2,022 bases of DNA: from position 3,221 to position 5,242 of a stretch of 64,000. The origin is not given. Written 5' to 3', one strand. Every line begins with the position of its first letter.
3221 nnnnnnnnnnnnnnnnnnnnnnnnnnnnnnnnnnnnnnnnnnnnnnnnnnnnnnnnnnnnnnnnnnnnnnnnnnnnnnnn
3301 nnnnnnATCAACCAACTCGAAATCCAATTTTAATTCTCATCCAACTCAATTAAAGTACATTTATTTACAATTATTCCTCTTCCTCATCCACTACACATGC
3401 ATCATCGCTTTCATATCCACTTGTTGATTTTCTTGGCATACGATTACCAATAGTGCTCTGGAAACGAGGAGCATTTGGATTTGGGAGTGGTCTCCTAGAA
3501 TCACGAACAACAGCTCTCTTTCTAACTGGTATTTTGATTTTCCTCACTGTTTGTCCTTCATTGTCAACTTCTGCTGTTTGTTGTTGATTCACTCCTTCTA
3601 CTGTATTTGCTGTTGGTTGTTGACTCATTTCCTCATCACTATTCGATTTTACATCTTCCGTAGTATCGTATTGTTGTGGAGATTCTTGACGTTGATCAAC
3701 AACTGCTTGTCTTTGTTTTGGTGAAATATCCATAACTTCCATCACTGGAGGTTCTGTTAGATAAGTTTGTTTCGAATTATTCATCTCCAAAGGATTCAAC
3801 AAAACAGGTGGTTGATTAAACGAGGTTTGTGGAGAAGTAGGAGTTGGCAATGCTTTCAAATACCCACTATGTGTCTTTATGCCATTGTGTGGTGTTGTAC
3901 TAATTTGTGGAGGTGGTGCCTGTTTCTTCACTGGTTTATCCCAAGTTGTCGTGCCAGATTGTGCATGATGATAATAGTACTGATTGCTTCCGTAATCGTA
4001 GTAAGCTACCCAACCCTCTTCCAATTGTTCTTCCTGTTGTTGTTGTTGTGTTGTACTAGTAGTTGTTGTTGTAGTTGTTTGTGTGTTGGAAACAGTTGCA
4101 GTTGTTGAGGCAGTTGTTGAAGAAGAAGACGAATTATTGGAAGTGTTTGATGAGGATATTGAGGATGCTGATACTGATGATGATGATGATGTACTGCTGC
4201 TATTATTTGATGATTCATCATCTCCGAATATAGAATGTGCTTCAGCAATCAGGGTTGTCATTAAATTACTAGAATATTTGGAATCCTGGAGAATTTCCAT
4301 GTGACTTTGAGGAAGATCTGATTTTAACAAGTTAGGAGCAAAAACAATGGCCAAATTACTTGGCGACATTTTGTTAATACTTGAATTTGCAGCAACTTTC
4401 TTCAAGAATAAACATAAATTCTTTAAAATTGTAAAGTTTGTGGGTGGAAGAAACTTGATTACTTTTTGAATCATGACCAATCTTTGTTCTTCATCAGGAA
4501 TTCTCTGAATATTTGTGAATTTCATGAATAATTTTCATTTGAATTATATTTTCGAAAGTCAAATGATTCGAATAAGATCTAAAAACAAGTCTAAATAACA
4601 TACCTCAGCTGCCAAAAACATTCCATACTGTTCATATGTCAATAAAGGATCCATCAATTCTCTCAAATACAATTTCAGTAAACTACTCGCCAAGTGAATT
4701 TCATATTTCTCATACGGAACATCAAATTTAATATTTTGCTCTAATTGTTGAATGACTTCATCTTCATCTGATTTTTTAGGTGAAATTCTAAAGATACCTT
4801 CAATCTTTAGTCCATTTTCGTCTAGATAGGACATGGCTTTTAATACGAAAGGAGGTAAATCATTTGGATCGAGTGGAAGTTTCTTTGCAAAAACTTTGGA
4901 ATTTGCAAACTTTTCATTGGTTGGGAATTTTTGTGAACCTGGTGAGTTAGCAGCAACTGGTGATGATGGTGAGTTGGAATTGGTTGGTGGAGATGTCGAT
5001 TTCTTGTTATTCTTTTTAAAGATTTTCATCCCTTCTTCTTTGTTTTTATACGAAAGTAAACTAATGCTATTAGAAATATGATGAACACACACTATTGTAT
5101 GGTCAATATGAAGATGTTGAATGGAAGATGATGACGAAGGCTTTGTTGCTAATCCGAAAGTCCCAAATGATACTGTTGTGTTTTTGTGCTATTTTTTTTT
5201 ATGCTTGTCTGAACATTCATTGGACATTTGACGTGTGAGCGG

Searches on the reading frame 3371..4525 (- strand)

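Call 28: search_protein_families(library=pfam, proteins=[window:3371-4525:-], max_evalue=0.001)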
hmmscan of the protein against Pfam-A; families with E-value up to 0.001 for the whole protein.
window:3371-4525:- (384 aa): 2 families
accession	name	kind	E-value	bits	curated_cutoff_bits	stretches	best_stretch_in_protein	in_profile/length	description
PF00620.32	RhoGAP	-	2.9e-18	66.6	24.5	1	2-69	79-146/148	RhoGAP domain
PF00397.32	WW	-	3.1e-08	33.9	26.9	1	168-198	1-31/31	WW domain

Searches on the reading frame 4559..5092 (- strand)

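Call 28: search_protein_families(library=pfam, proteins=[window:4559-5092:-], max_evalue=0.001)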
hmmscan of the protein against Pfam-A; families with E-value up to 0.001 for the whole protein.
window:4559-5092:- (177 aa): 1 family
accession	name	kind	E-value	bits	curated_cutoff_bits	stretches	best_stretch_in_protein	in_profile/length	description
PF00620.32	RhoGAP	-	1.9e-19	70.4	24.5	1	80-162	1-83/148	RhoGAP domain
